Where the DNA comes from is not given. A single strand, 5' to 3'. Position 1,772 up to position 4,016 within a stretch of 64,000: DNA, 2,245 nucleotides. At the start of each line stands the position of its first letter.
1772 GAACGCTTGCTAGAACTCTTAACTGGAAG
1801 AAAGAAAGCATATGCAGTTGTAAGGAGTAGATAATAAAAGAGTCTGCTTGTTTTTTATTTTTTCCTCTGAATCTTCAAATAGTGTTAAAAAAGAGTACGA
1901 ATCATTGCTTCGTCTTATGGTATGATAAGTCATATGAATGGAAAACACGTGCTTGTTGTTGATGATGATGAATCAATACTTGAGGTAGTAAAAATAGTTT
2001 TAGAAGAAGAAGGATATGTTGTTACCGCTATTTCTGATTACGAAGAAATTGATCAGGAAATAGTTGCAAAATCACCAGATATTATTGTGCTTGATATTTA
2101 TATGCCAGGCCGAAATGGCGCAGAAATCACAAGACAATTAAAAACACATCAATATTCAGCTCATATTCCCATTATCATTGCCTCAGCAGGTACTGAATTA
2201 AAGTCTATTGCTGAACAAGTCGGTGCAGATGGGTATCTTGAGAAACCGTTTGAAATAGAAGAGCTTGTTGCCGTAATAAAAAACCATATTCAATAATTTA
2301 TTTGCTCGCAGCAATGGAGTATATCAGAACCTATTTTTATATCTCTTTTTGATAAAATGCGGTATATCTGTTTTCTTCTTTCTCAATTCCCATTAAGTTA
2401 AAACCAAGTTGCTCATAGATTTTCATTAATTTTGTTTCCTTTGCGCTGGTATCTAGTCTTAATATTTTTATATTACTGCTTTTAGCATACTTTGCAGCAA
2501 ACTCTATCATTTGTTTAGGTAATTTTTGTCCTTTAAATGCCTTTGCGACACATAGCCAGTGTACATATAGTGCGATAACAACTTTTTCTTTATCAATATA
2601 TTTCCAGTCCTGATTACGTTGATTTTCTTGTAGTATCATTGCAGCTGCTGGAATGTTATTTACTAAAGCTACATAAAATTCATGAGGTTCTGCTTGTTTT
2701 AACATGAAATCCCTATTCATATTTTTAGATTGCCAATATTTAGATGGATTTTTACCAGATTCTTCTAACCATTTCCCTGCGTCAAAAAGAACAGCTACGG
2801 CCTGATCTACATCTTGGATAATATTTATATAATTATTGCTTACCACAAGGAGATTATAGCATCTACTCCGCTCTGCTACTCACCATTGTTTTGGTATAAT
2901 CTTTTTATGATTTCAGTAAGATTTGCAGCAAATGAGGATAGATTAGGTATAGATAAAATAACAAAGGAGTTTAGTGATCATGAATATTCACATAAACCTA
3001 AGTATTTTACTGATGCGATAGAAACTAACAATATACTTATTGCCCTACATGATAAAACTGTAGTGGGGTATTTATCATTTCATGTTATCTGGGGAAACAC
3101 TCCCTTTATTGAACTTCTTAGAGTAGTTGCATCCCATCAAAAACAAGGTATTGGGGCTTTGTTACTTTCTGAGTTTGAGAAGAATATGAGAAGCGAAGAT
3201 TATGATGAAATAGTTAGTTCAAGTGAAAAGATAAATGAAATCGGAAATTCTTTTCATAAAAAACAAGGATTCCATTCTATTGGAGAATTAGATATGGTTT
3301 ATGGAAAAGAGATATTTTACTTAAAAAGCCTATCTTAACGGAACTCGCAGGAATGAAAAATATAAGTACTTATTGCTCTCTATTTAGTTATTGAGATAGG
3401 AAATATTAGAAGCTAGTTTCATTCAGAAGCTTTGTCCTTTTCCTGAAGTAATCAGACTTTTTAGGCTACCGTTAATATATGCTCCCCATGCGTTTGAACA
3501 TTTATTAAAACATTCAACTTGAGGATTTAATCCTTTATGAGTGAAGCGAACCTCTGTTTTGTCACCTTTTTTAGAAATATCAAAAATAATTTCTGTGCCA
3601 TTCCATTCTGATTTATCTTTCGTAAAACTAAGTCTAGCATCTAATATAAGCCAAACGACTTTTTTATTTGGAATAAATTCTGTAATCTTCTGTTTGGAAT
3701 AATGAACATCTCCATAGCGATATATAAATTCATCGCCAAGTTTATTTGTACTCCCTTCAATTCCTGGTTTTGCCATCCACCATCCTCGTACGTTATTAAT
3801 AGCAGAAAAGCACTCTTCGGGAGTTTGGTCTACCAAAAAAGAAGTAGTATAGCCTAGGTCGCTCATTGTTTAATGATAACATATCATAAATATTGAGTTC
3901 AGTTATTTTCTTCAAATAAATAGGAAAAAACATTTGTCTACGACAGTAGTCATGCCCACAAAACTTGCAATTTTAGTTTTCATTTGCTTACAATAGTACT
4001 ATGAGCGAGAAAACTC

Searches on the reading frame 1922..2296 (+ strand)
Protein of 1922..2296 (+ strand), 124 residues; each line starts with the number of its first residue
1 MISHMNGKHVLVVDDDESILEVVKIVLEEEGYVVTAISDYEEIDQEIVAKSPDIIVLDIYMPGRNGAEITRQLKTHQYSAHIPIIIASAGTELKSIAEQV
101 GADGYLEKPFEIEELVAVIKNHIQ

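Call 75: search_protein_families(library=pfam, proteins=[window:1922-2296:+], max_evalue=0.001)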
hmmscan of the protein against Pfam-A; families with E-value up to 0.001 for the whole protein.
window:1922-2296:+ (124 aa): 1 family
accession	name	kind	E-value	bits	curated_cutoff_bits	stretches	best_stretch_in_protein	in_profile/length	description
PF00072.30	Response_reg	-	1.2e-26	93.5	30.2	1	10-119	1-110/111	Response regulator receiver domain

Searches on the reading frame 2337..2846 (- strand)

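Call 75: search_protein_families(library=pfam, proteins=[window:2337-2846:-], max_evalue=0.001)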
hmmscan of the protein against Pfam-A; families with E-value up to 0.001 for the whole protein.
window:2337-2846:- (169 aa): 4 families
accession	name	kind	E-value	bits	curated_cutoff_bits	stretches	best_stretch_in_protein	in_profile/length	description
PF00583.31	Acetyltransf_1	-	1.4e-08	35.4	20.7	1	32-149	10-116/116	Acetyltransferase (GNAT) family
PF13673.13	Acetyltransf_10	-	6.3e-08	33.1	23.6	1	32-159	11-117/128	Acetyltransferase (GNAT) domain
PF13508.13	Acetyltransf_7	-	1.1e-06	29.3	27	1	55-150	3-83/84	Acetyltransferase (GNAT) domain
PF13420.13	Acetyltransf_4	-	7.2e-05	23.3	24.3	1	86-157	74-142/155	Acetyltransferase (GNAT) domain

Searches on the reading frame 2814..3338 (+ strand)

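Call 75: search_protein_families(library=pfam, proteins=[window:2814-3338:+], max_evalue=0.001)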
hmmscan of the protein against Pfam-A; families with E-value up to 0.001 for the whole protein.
window:2814-3338:+ (174 aa): 3 families
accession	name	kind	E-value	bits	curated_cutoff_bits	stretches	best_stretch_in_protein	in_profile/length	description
PF00583.31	Acetyltransf_1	-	1.6e-12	48.2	20.7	1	53-153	11-116/116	Acetyltransferase (GNAT) family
PF13508.13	Acetyltransf_7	-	8.4e-08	32.9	27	1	72-154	3-83/84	Acetyltransferase (GNAT) domain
PF13673.13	Acetyltransf_10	-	1.3e-06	28.8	23.6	1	63-158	20-112/128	Acetyltransferase (GNAT) domain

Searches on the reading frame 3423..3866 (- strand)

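Call 75: search_protein_families(library=pfam, proteins=[window:3423-3866:-], max_evalue=0.001)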
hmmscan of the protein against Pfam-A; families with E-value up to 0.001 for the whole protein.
window:3423-3866:- (147 aa): 1 family
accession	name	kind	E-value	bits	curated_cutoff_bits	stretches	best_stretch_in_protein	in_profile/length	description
PF08327.17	AHSA1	-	5.6e-06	27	22.1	1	25-138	16-123/125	Activator of Hsp90 ATPase homolog 1-like protein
